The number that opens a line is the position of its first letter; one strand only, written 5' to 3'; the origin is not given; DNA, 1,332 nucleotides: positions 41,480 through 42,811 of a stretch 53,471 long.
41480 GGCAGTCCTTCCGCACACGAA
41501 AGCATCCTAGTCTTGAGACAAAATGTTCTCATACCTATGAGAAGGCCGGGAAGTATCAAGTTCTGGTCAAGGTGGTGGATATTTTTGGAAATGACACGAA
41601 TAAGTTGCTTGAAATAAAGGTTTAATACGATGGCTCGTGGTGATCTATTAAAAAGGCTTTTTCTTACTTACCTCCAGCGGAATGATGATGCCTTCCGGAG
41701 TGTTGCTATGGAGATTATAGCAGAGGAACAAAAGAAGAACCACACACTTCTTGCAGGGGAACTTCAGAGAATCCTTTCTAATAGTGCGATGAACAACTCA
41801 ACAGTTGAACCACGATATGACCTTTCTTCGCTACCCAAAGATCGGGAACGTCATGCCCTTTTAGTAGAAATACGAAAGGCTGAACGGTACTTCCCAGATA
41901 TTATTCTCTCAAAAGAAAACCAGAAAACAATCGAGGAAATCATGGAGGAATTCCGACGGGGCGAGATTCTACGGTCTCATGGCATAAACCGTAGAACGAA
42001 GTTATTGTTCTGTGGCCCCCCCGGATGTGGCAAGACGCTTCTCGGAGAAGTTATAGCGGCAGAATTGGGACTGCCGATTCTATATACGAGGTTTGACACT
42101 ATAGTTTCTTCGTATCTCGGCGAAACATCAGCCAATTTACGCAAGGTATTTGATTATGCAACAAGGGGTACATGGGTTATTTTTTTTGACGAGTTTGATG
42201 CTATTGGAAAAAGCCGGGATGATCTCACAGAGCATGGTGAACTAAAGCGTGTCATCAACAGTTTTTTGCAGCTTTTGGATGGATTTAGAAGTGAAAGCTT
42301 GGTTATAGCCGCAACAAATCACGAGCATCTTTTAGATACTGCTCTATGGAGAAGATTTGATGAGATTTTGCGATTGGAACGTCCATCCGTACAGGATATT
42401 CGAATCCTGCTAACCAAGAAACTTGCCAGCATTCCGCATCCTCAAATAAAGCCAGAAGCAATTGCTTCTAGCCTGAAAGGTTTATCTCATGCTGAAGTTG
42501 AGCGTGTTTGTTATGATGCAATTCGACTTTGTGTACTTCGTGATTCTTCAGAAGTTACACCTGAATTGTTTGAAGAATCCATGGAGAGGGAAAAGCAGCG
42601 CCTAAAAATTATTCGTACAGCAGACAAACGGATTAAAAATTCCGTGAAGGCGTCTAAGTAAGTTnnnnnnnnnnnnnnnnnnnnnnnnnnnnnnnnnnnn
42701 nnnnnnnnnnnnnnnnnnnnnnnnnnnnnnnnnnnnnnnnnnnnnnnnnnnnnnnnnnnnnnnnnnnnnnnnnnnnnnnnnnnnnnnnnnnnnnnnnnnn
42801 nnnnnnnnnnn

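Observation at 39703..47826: AAA ATPase + S8 protease (IetAS-like) pair nested between the mod and res genes of a Type III-like R-M operon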

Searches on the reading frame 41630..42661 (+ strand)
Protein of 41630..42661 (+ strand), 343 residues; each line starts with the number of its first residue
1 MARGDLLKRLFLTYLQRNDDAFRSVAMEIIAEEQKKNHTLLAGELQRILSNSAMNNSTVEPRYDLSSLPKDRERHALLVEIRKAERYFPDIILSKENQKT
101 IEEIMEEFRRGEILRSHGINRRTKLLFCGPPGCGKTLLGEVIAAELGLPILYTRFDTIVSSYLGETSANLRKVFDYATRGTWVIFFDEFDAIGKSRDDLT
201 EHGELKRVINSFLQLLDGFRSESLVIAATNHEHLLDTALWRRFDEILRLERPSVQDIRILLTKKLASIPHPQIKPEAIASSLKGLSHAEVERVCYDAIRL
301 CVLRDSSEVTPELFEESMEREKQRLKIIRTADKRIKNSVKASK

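Call 3: search_protein_families(library=padloc, proteins=[window:41630-42661:+])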
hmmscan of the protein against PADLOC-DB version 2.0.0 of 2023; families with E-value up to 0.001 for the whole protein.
window:41630-42661:+ (343 aa): 7 families
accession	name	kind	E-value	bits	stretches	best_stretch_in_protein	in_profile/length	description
PDLC02196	IetA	-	1.5e-96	322.1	1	8-324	8-325/374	-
PDLC04232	IetA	-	1.9e-88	295.1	1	1-328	1-323/330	-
PDLC02195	IetA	-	3.2e-78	261.8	1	15-315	33-331/395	-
PDLC04231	IetA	-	1.2e-49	167.5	1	1-259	1-254/262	-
PDLC00914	TRIP13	-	2.1e-17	61.5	1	96-278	44-244/302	TRIP13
PDLC00915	TRIP13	-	1.5e-08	32.4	1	125-270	66-229/302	TRIP13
PDLC03838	DolB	-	0.0007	16.9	0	120-192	164-241/375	-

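Call 4: search_protein_families(library=pfam, proteins=[window:41630-42661:+])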
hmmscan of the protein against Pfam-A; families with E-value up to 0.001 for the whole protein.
window:41630-42661:+ (343 aa): 3 families
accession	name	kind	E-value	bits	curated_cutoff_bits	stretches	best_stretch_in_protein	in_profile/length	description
PF00004.35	AAA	-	5.1e-32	111.5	21.2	1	125-250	1-130/131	ATPase family associated with various cellular activities (AAA)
PF05496.18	RuvB_N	-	6e-05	23.3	27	1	123-156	34-67/159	Holliday junction DNA helicase RuvB P-loop domain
PF07728.20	AAA_5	-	9.8e-05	22.8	22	0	125-243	2-139/139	AAA domain (dynein-related subfamily)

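Call 70: search_solved_structures(query=window:41630-42661:+, max_evalue=1e-10)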
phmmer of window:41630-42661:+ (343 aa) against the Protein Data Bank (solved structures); distinct sequences matched with E-value up to 1e-10: 265 (the best 60 are shown).
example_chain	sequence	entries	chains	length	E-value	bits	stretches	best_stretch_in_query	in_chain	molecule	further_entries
5c18_A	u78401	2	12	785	2.6e-50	174.8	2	116-320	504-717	Transitional endoplasmic reticulum ATPase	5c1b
7wub_D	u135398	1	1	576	3.8e-49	171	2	115-308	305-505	Transitional endoplasmic reticulum ATPase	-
7wub_C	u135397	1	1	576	5.3e-49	170.5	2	115-308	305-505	Transitional endoplasmic reticulum ATPase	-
8rhn_K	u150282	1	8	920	5.5e-49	170.4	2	98-313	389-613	ATPase family gene 2 protein homolog A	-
6mck_A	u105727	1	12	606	7e-49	170.1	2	115-308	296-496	Transitional endoplasmic reticulum ATPase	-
7rlj_A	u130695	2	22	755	8.9e-49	169.8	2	116-308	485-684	Transitional endoplasmic reticulum ATPase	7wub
8yka_A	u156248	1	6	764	9.2e-49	169.7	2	116-308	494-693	Transitional endoplasmic reticulum ATPase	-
7y4w_A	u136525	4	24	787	1e-48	169.5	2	116-308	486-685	Transitional endoplasmic reticulum ATPase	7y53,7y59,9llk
7l5w_A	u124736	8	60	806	1.1e-48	169.4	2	116-308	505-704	Transitional endoplasmic reticulum ATPase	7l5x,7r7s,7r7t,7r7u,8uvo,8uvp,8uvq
7rlh_A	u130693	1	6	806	1.1e-48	169.4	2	116-308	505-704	Transitional endoplasmic reticulum ATPase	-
7mdm_B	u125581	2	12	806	1.1e-48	169.4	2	116-308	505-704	Transitional endoplasmic reticulum ATPase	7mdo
7bp9_A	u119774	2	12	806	1.1e-48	169.4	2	116-308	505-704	Transitional endoplasmic reticulum ATPase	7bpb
7bp8_A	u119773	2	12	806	1.1e-48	169.4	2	116-308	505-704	Transitional endoplasmic reticulum ATPase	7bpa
7k57_A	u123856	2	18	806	1.1e-48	169.4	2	116-308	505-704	Transitional endoplasmic reticulum ATPase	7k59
10qq_A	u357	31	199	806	1.1e-48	169.4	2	116-308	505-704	Transitional endoplasmic reticulum ATPase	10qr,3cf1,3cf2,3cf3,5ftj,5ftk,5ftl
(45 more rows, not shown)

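Call 74: search_protein_families(library=ncbifam, proteins=[window:41630-42661:+], max_evalue=0.00001)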
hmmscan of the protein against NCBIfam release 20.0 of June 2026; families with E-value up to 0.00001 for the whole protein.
window:41630-42661:+ (343 aa): 13 families
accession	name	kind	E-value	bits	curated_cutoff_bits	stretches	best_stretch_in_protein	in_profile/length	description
NF042959.1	IteA_antiphage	equivalog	1.4e-77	261.3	510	1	25-319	25-322/367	anti-phage ATPase IteA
TIGR01241.2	FtsH_fam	equivalog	8.7e-32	110.6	600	1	78-333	151-418/598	ATP-dependent zinc metalloprotease FtsH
NF003069.1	PRK03992.1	subfamily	5.1e-31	108.2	500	1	68-321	109-372/379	proteasome-activating nucleotidase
TIGR01242.2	TIGR01242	subfamily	2e-29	102.7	500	1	68-322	92-356/362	proteasome-activating nucleotidase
TIGR01243.1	CDC48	subfamily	8.1e-28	97.1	802.65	1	87-304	176-399/733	CDC48 family AAA ATPase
NF047747.1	PrtsmActNtasePan2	equivalog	1.6e-23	83.6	700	1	85-320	147-391/397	proteasome-activating nucleotidase Pan2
NF041006.2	cell_div_CdvC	equivalog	5.2e-23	81.6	650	1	73-298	87-319/370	cell division protein CdvC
NF047748.1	PrtsmActNtasePan1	equivalog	1.1e-22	80.6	750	1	89-321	148-389/405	proteasome-activating nucleotidase Pan1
NF008004.0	PRK10733.1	equivalog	4.7e-22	77.7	1008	1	85-335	148-400/644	ATP-dependent zinc metalloprotease FtsH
TIGR03689.1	pup_AAA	equivalog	1.4e-15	57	504.75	1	99-269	192-383/512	proteasome ATPase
TIGR03922.1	T7SS_EccA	equivalog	1.2e-09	37.3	466.65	1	70-257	259-456/557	type VII secretion AAA-ATPase EccA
NF003229.0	PRK04195.1-5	equivalog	1.2e-06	27.5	280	1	88-198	16-120/413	replication factor C large subunit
NF000868.0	PRK00080.1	equivalog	3.4e-06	26.2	282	0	124-154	53-83/330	Holliday junction branch migration DNA helicase RuvB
